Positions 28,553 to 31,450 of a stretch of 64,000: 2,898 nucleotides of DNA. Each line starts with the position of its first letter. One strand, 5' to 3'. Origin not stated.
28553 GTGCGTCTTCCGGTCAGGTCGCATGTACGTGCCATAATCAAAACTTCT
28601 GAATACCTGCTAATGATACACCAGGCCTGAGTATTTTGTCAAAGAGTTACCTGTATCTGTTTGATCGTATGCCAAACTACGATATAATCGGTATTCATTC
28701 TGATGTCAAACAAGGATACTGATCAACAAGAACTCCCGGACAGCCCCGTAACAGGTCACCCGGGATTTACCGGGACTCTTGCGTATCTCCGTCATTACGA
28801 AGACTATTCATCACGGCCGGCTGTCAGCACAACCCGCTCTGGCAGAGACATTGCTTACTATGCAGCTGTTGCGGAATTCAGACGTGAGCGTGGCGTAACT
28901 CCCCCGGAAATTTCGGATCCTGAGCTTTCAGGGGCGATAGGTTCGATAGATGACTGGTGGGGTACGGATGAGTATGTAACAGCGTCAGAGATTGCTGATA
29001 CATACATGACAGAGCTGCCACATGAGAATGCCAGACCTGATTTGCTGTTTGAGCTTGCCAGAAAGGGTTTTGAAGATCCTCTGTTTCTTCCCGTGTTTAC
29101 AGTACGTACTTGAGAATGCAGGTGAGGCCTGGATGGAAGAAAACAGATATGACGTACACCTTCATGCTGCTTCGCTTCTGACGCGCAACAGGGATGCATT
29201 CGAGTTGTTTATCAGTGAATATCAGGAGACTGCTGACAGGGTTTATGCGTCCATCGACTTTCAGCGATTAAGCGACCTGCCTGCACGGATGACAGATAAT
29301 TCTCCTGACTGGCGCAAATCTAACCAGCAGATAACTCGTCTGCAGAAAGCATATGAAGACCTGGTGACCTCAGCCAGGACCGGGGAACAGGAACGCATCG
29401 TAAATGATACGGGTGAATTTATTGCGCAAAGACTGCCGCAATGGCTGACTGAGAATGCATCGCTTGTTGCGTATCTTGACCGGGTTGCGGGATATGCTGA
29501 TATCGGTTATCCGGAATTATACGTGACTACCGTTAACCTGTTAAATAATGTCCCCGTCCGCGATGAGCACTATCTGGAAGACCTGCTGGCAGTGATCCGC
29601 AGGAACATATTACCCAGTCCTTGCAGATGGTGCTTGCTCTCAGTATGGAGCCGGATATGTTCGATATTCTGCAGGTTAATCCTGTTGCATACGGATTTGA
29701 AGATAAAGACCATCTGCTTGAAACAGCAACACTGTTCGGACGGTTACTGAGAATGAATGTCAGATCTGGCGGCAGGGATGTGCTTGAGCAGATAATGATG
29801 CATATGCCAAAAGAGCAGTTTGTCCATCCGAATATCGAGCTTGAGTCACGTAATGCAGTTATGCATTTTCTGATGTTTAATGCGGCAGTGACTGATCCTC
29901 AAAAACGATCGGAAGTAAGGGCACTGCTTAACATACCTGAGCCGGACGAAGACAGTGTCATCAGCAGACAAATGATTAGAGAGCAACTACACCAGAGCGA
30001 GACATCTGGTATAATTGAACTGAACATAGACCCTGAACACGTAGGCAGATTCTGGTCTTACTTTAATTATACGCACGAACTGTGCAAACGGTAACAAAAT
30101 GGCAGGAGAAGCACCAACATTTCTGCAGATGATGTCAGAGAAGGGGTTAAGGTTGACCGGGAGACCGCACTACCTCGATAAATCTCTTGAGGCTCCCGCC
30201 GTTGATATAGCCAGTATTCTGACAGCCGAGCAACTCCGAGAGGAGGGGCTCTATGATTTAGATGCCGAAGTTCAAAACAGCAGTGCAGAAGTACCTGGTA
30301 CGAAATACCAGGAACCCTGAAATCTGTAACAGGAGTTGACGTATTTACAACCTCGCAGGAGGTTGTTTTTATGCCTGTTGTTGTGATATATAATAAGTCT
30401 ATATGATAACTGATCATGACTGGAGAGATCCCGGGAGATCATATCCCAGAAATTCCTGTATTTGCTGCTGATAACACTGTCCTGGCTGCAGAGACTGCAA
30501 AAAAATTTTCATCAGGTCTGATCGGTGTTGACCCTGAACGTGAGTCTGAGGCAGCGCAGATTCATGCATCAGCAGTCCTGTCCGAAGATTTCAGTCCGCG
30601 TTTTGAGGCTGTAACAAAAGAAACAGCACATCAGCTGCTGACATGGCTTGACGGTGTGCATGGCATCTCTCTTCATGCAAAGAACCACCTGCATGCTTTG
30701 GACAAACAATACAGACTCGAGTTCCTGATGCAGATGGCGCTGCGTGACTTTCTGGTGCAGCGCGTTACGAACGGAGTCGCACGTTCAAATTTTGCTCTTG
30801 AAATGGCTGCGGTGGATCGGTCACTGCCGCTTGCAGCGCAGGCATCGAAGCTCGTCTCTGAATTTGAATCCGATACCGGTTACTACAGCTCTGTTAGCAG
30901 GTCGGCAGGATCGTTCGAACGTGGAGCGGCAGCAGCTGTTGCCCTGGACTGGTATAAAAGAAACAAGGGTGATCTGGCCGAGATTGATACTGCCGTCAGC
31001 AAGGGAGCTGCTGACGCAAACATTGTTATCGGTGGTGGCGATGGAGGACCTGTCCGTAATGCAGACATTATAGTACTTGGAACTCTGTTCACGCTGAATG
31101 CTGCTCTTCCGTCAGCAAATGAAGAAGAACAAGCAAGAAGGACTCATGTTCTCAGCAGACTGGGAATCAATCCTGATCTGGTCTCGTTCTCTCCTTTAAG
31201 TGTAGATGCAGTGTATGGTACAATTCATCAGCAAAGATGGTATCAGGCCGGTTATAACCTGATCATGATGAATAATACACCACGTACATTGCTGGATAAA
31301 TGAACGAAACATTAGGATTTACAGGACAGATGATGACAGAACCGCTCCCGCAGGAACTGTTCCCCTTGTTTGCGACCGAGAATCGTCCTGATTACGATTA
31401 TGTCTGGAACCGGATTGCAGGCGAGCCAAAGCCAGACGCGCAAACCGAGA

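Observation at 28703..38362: ORFan island around tRNA-Gln with a tandem array of four diverged paralogs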

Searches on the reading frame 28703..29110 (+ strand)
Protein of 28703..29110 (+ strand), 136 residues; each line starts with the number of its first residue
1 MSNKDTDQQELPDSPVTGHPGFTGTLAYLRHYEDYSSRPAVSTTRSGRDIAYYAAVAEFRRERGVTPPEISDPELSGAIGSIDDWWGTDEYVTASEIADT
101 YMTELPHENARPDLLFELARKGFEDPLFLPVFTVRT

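Call 5: search_protein_families(library=pfam, proteins=[window:28703-29110:+], max_evalue=1)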
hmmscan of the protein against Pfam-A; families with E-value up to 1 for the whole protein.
window:28703-29110:+ (136 aa): 0 families

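Call 27: search_protein_families(library=phrogs, proteins=[window:28703-29110:+], max_evalue=0.1)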
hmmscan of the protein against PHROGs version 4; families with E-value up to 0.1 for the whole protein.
window:28703-29110:+ (136 aa): 0 families

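Call 28: search_protein_families(library=ncbifam, proteins=[window:28703-29110:+], max_evalue=0.1)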
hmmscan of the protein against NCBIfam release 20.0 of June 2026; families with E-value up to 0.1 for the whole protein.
window:28703-29110:+ (136 aa): 0 families

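Call 29: search_protein_families(library=padloc, proteins=[window:28703-29110:+], max_evalue=0.1)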
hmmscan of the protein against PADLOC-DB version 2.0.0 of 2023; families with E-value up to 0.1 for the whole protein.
window:28703-29110:+ (136 aa): 0 families

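Call 95: list_cluster_members(proteins=[window:28703-29110:+, window:29627-30091:+, window:30099-30317:+, window:30416-31300:+, window:31300-31485:+, window:31587-32417:+, window:34946-35926:-, window:37154-38362:-, P0011, P0013])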
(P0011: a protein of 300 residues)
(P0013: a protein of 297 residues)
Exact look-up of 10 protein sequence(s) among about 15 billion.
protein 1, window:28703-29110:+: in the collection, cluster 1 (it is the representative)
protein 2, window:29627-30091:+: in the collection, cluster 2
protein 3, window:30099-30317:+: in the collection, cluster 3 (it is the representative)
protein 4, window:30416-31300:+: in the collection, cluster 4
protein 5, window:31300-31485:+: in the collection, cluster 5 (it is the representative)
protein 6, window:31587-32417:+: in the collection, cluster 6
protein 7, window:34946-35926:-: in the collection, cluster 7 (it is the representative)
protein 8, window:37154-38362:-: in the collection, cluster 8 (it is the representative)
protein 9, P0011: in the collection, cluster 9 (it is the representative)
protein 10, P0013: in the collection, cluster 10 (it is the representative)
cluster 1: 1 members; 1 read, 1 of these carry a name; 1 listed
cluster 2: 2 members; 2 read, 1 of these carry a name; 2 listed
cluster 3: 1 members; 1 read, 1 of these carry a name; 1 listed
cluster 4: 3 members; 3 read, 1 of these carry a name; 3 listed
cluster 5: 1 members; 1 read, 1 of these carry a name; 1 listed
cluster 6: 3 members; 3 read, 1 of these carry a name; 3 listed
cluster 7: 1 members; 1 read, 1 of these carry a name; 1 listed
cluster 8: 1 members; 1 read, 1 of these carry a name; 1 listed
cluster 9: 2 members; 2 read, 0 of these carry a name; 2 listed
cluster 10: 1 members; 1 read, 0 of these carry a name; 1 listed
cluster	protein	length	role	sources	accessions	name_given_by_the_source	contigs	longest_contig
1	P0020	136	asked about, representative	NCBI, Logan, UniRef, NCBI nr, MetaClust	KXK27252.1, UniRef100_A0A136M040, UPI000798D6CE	MAG: hypothetical protein TR69_WS6001000125 [candidate division WS6 bacterium OLB20] | Uncharacterized protein n=1 Tax=candidate division WS6 bacterium OLB20 TaxID=1617426 ... | status=active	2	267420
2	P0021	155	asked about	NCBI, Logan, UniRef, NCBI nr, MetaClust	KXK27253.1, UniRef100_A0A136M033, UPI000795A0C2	MAG: hypothetical protein TR69_WS6001000126 [candidate division WS6 bacterium OLB20] | Uncharacterized protein n=1 Tax=candidate division WS6 bacterium OLB20 TaxID=1617426 ... | status=active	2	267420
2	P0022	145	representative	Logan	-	-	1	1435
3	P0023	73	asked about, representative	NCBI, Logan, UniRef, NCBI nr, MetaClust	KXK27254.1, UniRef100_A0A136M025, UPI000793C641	MAG: hypothetical protein TR69_WS6001000127 [candidate division WS6 bacterium OLB20] | Uncharacterized protein n=1 Tax=candidate division WS6 bacterium OLB20 TaxID=1617426 ... | status=active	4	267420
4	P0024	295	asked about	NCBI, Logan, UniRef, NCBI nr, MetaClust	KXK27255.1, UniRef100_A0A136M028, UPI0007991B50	MAG: hypothetical protein TR69_WS6001000128 [candidate division WS6 bacterium OLB20] | Uncharacterized protein n=1 Tax=candidate division WS6 bacterium OLB20 TaxID=1617426 ... | status=active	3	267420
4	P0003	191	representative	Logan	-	-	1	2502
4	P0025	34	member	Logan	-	-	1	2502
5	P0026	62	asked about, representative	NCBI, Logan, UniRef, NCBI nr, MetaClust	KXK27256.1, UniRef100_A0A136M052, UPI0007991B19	MAG: hypothetical protein TR69_WS6001000129 [candidate division WS6 bacterium OLB20] | Uncharacterized protein n=1 Tax=candidate division WS6 bacterium OLB20 TaxID=1617426 ... | status=active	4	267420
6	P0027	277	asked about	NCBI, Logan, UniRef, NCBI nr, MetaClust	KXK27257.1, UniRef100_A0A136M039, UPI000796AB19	MAG: hypothetical protein TR69_WS6001000130 [candidate division WS6 bacterium OLB20] | Uncharacterized protein n=1 Tax=candidate division WS6 bacterium OLB20 TaxID=1617426 ... | status=active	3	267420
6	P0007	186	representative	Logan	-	-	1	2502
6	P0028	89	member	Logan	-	-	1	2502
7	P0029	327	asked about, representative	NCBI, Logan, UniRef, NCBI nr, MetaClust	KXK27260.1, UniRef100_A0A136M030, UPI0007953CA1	MAG: hypothetical protein TR69_WS6001000134 [candidate division WS6 bacterium OLB20] | Uncharacterized protein n=1 Tax=candidate division WS6 bacterium OLB20 TaxID=1617426 ... | status=active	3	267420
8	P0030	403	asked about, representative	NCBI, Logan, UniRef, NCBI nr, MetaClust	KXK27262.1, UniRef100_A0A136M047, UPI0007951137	MAG: hypothetical protein TR69_WS6001000136 [candidate division WS6 bacterium OLB20] | Uncharacterized protein n=1 Tax=candidate division WS6 bacterium OLB20 TaxID=1617426 ... | status=active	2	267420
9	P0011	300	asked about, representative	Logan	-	-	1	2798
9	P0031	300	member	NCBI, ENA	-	-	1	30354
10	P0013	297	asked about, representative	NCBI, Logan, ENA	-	-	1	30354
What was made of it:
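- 28703..29113 (+): ORFan of 136 aa (KXK27252.1). Family membership is not established; there is only a noise-level, collinear resemblance to the family N-terminus. Call 95 (NCBI name).
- No annotation exists anywhere (call 95).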

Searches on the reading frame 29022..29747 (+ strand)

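Call 5: search_protein_families(library=pfam, proteins=[window:29022-29747:+], max_evalue=1)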
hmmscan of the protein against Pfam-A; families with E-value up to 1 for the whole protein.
window:29022-29747:+ (242 aa): 1 family
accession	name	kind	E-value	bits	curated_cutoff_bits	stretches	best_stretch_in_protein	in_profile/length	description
PF25623.1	T4_CASP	-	0.069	13.1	27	0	102-148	44-90/247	T4-phage like capsid assembly scaffolding protein family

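Call 27: search_protein_families(library=phrogs, proteins=[window:29022-29747:+], max_evalue=0.1)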
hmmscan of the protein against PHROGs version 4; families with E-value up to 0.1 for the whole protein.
window:29022-29747:+ (242 aa): 1 family
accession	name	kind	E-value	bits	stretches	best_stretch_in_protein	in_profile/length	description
phrog_237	-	head and packaging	0.08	13.5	0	101-147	159-205/364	head scaffolding protein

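Call 28: search_protein_families(library=ncbifam, proteins=[window:29022-29747:+], max_evalue=0.1)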
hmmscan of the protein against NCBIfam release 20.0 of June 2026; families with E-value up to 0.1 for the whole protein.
window:29022-29747:+ (242 aa): 0 families

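Call 29: search_protein_families(library=padloc, proteins=[window:29022-29747:+], max_evalue=0.1)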
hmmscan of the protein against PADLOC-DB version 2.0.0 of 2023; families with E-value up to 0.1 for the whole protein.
window:29022-29747:+ (242 aa): 0 families

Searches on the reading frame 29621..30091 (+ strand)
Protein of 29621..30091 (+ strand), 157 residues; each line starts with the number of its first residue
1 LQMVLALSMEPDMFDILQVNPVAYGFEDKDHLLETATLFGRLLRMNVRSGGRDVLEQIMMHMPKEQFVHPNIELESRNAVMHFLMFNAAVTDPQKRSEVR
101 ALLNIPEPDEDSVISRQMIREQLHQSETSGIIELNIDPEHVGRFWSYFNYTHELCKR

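Call 5: search_protein_families(library=pfam, proteins=[window:29621-30091:+], max_evalue=1)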
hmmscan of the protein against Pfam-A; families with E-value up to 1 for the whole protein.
window:29621-30091:+ (157 aa): 1 family
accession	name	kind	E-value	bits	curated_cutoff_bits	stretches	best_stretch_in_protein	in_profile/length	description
PF00268.27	Ribonuc_red_sm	-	0.1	12.4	33.6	1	71-140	41-112/281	Ribonucleotide reductase, small chain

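Call 27: search_protein_families(library=phrogs, proteins=[window:29621-30091:+], max_evalue=0.1)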
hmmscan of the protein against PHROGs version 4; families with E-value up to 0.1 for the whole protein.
window:29621-30091:+ (157 aa): 0 families

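Call 28: search_protein_families(library=ncbifam, proteins=[window:29621-30091:+], max_evalue=0.1)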
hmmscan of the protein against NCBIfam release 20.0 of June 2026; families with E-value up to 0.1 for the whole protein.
window:29621-30091:+ (157 aa): 0 families

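Call 29: search_protein_families(library=padloc, proteins=[window:29621-30091:+], max_evalue=0.1)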
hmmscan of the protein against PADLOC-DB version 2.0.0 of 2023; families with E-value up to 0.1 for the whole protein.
window:29621-30091:+ (157 aa): 1 family
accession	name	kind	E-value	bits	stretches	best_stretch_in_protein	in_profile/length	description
PDLC01523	Csx19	-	0.0091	14.4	1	52-122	16-86/121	CAS-III-D; effector_UNK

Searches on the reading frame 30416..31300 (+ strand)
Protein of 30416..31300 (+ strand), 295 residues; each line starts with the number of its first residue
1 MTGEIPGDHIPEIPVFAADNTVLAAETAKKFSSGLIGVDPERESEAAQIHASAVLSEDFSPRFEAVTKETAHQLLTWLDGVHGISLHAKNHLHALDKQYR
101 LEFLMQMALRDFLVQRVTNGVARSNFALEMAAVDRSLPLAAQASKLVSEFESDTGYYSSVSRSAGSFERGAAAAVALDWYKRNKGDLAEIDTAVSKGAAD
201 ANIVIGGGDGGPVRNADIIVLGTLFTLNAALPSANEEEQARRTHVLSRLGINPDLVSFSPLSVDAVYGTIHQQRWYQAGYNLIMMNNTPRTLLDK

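Call 5: search_protein_families(library=pfam, proteins=[window:30416-31300:+], max_evalue=1)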
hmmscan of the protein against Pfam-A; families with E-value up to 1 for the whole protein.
window:30416-31300:+ (295 aa): 0 families

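Call 19: find_homologous_proteins(query=window:30416-31300:+, max_evalue=1)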
Query window:30416-31300:+ (295 aa): 1 proteins with E <= 1 among 8000 candidates.
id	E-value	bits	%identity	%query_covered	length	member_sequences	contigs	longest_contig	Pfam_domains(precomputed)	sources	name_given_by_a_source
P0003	6.2e-117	408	100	65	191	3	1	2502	-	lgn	-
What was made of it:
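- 30416..31303 (+): Paralog C (295 aa). This is the most divergent member. It keeps the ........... block and an RLGINP block. Call 19 (no close homologue in 5.8 billion proteins other than itself).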

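Call 27: search_protein_families(library=phrogs, proteins=[window:30416-31300:+], max_evalue=0.1)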
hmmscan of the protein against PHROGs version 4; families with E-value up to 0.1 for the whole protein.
window:30416-31300:+ (295 aa): 0 families

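Call 28: search_protein_families(library=ncbifam, proteins=[window:30416-31300:+], max_evalue=0.1)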
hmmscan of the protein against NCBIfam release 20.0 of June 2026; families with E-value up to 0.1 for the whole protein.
window:30416-31300:+ (295 aa): 0 families

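Call 29: search_protein_families(library=padloc, proteins=[window:30416-31300:+], max_evalue=0.1)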
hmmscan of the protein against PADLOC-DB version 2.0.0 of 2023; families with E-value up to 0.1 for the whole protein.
window:30416-31300:+ (295 aa): 0 families
